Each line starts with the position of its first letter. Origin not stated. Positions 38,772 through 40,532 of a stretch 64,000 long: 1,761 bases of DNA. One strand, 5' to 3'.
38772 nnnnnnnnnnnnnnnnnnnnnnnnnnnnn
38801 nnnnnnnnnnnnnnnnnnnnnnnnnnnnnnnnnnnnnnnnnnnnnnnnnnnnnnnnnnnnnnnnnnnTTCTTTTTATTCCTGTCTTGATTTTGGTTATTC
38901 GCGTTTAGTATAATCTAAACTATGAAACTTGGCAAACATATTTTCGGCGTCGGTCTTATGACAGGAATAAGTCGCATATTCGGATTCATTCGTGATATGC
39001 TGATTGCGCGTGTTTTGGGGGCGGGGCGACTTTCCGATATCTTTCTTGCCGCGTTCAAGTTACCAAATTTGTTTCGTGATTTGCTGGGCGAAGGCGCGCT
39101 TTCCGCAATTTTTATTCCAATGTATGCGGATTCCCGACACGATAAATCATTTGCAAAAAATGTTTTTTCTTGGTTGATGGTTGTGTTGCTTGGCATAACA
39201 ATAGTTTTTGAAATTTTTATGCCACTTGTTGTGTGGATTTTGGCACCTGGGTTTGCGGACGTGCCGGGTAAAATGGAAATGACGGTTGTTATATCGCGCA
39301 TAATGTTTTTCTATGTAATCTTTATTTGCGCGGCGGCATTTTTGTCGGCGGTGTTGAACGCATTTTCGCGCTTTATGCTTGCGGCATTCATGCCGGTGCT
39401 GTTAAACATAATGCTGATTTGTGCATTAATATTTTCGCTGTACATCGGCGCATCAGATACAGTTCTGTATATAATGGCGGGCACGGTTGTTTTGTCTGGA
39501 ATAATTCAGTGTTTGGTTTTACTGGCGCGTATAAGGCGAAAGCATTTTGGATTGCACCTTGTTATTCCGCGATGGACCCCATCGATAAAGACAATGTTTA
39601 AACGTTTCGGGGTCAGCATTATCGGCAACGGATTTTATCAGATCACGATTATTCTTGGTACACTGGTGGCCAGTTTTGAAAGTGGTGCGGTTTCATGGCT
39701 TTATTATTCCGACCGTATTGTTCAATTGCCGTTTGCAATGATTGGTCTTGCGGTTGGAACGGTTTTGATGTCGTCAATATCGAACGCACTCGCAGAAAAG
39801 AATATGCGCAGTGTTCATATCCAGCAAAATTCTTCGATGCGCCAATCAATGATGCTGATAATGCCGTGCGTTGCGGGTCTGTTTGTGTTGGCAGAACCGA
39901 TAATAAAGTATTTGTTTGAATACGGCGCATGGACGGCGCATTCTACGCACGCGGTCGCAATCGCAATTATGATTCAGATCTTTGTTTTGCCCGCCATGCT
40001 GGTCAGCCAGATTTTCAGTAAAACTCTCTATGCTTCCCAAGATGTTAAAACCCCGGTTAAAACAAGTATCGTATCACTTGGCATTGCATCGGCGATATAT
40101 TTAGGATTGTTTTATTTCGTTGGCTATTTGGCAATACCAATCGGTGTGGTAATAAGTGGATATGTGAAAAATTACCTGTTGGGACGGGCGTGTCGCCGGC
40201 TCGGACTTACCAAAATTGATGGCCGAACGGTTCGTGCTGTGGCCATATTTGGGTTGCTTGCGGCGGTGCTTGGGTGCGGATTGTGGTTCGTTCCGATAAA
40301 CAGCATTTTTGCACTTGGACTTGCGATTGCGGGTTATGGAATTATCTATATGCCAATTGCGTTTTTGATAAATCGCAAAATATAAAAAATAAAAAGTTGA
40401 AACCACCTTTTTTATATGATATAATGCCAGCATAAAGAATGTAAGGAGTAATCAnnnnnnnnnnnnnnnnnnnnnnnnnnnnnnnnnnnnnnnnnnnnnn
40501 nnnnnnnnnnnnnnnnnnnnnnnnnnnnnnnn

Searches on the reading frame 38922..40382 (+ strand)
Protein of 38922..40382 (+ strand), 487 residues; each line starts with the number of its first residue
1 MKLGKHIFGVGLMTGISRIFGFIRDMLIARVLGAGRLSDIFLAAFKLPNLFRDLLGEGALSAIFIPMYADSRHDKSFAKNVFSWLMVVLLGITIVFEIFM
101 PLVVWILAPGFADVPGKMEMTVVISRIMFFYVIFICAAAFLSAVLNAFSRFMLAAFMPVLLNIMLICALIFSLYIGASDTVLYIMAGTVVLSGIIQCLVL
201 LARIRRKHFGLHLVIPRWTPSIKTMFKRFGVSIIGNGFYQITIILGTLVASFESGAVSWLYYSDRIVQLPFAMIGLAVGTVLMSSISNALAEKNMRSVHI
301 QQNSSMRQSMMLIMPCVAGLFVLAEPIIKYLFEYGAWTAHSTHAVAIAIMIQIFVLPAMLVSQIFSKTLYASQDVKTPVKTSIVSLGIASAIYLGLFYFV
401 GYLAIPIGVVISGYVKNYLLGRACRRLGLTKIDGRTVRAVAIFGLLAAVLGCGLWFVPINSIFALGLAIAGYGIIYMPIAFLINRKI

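Call 78: search_protein_families(library=pfam, proteins=[window:38922-40382:+], max_evalue=0.00001)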
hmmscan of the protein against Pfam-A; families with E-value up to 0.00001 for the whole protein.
window:38922-40382:+ (487 aa): 2 families
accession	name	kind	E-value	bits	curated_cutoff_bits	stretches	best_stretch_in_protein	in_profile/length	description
PF03023.19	MurJ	-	7e-88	295.6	27.4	1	28-459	1-435/451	Lipid II flippase MurJ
PF01554.23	MatE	-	3.7e-06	27.2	24.9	1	242-388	13-153/161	MatE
